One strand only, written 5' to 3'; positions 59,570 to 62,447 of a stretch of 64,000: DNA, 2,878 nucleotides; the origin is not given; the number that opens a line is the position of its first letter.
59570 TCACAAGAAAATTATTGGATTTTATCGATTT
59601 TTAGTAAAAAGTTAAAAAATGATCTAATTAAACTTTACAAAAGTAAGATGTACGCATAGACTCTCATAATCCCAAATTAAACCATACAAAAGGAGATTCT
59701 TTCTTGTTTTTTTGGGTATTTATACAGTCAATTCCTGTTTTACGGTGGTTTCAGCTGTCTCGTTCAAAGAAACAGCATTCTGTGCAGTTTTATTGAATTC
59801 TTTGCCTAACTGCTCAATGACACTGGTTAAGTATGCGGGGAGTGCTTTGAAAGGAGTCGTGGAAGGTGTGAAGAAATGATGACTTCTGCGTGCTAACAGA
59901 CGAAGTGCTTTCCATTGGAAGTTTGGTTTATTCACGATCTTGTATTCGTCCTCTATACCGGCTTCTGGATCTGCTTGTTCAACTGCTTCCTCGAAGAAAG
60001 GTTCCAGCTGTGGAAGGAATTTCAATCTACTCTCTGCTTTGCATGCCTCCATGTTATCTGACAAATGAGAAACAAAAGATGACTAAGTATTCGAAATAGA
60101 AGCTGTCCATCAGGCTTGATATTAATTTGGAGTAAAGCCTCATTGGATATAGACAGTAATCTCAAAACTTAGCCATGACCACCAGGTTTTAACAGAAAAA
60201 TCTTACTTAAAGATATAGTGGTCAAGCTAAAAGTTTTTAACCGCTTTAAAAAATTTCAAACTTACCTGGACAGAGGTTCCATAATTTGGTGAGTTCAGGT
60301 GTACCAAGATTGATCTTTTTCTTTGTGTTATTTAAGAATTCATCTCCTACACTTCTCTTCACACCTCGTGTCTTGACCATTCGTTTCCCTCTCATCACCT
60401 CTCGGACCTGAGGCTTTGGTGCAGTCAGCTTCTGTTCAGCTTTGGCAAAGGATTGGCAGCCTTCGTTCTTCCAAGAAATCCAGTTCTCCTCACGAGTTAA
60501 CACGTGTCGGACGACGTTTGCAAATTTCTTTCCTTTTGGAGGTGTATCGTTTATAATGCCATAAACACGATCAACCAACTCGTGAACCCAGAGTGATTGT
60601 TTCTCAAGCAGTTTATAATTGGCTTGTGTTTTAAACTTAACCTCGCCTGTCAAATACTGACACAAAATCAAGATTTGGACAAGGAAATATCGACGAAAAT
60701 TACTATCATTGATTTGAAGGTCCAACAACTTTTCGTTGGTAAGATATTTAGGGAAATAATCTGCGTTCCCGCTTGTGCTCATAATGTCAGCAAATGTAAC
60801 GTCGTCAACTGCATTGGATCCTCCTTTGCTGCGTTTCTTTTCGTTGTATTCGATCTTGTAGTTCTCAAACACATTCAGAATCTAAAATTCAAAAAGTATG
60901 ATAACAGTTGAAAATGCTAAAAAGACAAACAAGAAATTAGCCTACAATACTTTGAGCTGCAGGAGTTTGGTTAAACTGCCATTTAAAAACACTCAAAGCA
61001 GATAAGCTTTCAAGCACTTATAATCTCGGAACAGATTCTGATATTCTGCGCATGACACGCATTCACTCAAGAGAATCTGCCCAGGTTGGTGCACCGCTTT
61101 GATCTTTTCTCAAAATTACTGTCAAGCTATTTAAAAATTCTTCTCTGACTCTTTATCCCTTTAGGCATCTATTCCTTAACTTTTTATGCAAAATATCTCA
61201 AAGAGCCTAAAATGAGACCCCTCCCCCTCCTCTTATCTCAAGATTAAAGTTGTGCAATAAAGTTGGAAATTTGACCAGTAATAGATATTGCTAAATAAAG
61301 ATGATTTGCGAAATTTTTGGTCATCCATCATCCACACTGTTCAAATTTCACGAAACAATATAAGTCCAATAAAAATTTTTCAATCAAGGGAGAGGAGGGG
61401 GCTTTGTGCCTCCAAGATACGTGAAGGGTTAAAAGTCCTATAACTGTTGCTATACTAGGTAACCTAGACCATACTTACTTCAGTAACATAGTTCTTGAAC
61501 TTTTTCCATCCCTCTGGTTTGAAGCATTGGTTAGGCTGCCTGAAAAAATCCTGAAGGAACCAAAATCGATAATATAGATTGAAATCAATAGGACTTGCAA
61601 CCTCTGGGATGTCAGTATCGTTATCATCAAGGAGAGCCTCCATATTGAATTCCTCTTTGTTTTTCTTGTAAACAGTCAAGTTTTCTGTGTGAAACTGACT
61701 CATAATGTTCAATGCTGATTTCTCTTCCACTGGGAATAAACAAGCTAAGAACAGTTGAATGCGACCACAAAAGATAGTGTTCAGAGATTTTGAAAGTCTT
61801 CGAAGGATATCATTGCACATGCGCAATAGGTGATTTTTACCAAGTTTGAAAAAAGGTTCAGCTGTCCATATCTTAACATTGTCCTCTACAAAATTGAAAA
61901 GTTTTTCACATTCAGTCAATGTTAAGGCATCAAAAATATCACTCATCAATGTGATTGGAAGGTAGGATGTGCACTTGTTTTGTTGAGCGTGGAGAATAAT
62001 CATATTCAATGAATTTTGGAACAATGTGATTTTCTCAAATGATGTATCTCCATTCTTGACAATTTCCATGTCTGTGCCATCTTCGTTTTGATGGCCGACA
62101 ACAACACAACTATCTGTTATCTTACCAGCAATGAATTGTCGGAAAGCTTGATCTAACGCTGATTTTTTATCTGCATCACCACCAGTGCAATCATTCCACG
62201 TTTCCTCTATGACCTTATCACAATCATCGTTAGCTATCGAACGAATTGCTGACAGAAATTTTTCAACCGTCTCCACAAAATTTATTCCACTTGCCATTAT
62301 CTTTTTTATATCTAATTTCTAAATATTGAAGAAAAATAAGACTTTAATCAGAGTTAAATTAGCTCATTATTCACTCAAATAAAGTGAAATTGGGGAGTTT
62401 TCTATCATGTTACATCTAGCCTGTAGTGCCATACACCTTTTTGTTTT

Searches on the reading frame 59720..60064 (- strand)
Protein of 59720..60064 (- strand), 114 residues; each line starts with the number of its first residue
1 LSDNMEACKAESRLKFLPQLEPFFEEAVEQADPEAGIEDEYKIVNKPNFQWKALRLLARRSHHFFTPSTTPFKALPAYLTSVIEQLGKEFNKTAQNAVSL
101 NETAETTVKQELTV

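Call 62: search_protein_families(library=pfam, proteins=[window:59720-60064:-], max_evalue=1)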
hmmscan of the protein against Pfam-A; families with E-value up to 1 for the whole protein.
window:59720-60064:- (114 aa): 2 families
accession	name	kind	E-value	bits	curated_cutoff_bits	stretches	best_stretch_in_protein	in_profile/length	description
PF11957.13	efThoc1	-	6.4e-15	55.3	27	1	2-96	385-483/490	THO complex subunit 1 transcription elongation factor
PF03237.21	Terminase_6N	-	0.11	12.5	22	1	39-108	103-169/215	Terminase large subunit, T4likevirus-type, N-terminal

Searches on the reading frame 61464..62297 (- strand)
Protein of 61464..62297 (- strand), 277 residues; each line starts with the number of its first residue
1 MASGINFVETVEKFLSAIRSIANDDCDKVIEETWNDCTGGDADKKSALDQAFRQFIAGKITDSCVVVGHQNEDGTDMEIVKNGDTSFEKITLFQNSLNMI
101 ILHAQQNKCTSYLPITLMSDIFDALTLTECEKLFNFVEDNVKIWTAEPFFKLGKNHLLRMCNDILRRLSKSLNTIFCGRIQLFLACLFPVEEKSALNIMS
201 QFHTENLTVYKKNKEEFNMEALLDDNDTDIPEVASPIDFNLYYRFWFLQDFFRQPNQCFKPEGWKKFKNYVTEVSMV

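Call 62: search_protein_families(library=pfam, proteins=[window:61464-62297:-], max_evalue=1)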
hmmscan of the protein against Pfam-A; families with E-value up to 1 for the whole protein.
window:61464-62297:- (277 aa): 3 families
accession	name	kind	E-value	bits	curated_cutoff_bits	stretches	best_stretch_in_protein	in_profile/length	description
PF11957.13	efThoc1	-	1.3e-50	173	27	1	97-274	5-174/490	THO complex subunit 1 transcription elongation factor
PF24288.1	DUF7476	-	0.0056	17.1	27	1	56-107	4-55/95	Family of unknown function (DUF7476)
PF25117.1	Agd3_C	-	0.21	11.8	27.5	1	95-124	6-35/67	Agd3 C-terminal domain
